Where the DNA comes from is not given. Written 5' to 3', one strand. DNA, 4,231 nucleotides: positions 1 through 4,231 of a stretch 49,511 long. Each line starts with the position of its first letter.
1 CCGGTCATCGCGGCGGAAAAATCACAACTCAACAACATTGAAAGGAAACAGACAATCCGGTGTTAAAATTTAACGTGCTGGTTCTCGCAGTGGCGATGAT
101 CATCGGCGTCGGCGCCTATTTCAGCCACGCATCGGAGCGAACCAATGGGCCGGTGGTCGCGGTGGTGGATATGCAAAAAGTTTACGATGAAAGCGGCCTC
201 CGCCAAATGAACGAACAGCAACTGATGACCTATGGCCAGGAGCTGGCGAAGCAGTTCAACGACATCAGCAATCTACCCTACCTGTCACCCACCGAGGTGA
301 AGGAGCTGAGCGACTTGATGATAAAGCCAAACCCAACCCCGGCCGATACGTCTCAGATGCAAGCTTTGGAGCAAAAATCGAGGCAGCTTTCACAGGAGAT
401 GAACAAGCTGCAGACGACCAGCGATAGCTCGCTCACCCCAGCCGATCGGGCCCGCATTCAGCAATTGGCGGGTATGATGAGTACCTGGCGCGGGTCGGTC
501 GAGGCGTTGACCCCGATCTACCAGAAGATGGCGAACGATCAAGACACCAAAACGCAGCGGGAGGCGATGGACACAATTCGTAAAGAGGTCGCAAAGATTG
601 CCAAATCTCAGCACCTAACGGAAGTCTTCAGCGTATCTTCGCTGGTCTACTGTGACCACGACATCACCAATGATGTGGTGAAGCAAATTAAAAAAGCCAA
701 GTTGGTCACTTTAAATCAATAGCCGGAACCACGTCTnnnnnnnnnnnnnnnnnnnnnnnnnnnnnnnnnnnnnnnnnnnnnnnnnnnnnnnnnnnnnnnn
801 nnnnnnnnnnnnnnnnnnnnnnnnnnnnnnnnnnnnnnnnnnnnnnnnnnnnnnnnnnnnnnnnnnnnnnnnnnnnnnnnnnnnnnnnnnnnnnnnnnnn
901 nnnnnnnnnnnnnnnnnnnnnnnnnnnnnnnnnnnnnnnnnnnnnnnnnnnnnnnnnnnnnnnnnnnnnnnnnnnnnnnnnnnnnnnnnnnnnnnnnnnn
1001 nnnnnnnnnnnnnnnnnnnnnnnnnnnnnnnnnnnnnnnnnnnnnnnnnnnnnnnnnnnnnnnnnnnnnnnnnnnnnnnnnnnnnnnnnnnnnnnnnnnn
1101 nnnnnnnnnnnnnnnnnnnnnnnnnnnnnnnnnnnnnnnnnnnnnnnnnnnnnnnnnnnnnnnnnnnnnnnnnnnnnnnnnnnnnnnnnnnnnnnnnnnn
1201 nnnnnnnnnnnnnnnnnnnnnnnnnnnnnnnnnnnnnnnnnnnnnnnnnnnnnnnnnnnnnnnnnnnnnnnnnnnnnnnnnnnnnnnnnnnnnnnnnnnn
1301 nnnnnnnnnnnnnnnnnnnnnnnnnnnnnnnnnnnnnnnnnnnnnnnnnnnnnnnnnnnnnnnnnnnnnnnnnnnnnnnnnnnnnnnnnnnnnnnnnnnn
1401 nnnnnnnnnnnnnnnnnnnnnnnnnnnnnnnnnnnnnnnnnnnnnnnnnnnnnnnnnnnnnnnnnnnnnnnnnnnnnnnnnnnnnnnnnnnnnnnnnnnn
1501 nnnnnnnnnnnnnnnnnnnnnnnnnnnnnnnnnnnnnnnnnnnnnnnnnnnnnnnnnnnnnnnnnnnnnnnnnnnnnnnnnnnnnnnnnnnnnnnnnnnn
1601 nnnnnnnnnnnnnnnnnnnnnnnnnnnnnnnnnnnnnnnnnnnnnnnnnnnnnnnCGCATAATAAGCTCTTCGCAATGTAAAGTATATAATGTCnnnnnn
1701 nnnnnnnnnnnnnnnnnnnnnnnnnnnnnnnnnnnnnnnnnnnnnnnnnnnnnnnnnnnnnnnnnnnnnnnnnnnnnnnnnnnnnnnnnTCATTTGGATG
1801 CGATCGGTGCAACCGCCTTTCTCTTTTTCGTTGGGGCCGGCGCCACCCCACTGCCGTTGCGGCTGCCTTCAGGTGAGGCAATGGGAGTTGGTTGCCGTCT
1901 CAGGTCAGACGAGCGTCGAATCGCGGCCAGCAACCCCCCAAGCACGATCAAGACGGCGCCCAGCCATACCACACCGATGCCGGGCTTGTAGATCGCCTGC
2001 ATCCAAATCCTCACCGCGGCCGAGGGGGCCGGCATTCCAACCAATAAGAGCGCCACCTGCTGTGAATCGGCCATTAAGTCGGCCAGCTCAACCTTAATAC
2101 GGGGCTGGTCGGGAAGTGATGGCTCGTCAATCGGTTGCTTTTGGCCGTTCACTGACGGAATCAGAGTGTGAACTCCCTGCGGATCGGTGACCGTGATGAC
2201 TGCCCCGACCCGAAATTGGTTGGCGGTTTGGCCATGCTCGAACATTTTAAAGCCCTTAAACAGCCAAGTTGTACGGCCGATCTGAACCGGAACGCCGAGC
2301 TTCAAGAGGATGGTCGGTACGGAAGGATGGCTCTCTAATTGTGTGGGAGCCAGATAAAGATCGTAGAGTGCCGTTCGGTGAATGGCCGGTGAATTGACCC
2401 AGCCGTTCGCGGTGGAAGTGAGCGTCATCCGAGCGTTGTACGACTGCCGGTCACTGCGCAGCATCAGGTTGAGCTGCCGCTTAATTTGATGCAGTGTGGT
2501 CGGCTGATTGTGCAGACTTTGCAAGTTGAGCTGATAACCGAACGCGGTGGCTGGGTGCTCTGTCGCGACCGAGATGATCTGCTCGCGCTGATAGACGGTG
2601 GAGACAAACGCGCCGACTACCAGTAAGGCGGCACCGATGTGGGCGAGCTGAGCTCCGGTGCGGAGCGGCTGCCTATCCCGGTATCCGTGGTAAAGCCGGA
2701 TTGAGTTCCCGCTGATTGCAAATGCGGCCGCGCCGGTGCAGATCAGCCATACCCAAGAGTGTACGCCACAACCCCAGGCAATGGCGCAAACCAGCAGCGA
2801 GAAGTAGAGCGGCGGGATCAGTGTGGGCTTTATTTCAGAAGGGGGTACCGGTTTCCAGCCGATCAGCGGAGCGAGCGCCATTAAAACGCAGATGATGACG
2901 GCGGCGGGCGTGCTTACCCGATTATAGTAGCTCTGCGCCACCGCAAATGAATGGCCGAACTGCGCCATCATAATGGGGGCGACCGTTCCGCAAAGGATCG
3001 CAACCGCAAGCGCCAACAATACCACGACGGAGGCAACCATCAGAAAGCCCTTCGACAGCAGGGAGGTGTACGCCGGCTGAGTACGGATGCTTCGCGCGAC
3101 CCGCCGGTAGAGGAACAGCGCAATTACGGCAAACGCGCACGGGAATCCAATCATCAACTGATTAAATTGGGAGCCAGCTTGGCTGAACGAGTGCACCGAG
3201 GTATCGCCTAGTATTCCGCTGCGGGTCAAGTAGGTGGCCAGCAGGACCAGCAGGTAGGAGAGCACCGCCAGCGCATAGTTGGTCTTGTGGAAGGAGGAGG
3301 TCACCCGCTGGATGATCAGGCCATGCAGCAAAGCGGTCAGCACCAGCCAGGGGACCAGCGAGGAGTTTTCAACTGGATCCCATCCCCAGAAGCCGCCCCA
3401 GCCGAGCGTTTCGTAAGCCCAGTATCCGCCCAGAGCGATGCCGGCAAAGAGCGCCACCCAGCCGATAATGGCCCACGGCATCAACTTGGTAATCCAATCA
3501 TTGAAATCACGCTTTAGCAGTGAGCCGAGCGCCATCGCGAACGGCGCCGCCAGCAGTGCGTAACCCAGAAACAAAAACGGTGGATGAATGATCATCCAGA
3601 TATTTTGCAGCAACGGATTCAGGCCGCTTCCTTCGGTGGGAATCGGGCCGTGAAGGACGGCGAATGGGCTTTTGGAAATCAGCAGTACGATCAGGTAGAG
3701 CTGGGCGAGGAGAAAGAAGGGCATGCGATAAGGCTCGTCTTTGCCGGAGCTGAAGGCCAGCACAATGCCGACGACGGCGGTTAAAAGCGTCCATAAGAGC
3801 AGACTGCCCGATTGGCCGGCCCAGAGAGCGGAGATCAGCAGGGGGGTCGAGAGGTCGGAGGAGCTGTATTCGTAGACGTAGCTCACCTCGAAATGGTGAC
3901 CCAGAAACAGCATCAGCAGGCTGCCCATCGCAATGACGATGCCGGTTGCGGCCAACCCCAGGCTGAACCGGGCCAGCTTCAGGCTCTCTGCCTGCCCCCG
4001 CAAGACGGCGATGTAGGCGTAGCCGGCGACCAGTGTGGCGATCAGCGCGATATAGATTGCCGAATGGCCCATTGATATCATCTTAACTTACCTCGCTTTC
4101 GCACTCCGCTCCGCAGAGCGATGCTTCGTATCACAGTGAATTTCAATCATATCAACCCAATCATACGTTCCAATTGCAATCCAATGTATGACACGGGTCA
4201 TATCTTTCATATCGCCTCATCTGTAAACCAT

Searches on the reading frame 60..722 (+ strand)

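Call 6: search_protein_families(library=pfam, proteins=[window:60-722:+])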
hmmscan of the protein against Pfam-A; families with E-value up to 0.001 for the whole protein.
window:60-722:+ (220 aa): 1 family
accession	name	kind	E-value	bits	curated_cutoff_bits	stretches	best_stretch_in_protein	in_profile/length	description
PF03938.19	OmpH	-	1.5e-10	41.9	32.4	1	101-209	33-140/141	Outer membrane protein (OmpH-like)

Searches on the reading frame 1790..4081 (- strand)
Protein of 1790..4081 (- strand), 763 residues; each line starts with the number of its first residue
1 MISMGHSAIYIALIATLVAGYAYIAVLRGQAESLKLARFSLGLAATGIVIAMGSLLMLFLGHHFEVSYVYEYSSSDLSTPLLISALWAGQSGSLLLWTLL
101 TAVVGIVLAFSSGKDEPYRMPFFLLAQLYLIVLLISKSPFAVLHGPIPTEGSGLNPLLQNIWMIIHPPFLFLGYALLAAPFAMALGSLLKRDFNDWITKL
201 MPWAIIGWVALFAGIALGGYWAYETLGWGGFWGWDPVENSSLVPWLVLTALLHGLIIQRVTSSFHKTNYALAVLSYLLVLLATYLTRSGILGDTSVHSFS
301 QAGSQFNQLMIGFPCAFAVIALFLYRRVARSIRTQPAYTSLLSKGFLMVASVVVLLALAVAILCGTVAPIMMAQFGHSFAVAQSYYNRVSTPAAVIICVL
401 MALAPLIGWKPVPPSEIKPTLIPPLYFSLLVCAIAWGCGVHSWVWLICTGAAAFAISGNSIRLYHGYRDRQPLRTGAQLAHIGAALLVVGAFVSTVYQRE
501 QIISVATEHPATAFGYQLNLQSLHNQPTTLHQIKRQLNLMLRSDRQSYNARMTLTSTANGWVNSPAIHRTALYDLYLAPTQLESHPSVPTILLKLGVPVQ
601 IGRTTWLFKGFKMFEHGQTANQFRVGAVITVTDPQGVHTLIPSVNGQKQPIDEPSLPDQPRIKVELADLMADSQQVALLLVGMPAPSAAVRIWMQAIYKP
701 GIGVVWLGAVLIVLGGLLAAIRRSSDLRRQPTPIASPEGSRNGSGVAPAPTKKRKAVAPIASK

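Call 6: search_protein_families(library=pfam, proteins=[window:1790-4081:-])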
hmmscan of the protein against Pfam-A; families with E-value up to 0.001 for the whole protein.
window:1790-4081:- (763 aa): 2 families
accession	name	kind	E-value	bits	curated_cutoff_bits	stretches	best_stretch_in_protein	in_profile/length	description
PF01578.25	Cytochrom_C_asm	-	4.8e-32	111.8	29.9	1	88-288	2-206/212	Cytochrome C assembly protein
PF16327.10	CcmF_C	-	6.4e-27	95.1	28.7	1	320-527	10-229/323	Cytochrome c-type biogenesis protein CcmF C-terminal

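Call 23: search_protein_families(library=ncbifam, proteins=[window:1790-4081:-], max_evalue=0.001)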
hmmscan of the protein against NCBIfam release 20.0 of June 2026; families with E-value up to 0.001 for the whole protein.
window:1790-4081:- (763 aa): 4 families
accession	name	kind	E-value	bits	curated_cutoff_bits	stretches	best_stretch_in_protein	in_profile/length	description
TIGR03145.1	cyt_nit_nrfE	subfamily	5.2e-85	286.4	927.3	1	4-547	5-558/631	heme lyase NrfEFG subunit NrfE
TIGR00353.1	nrfE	subfamily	3.4e-83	280.5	569.05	1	51-530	1-484/578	heme lyase CcmF/NrfE family subunit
NF007691.0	PRK10369.1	subfamily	3.2e-72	244.1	394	1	5-527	8-474/573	heme lyase NrfEFG subunit NrfE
TIGR03144.1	cytochr_II_ccsB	equivalog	7.3e-10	39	187.6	1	205-286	165-240/252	c-type cytochrome biogenesis protein CcsB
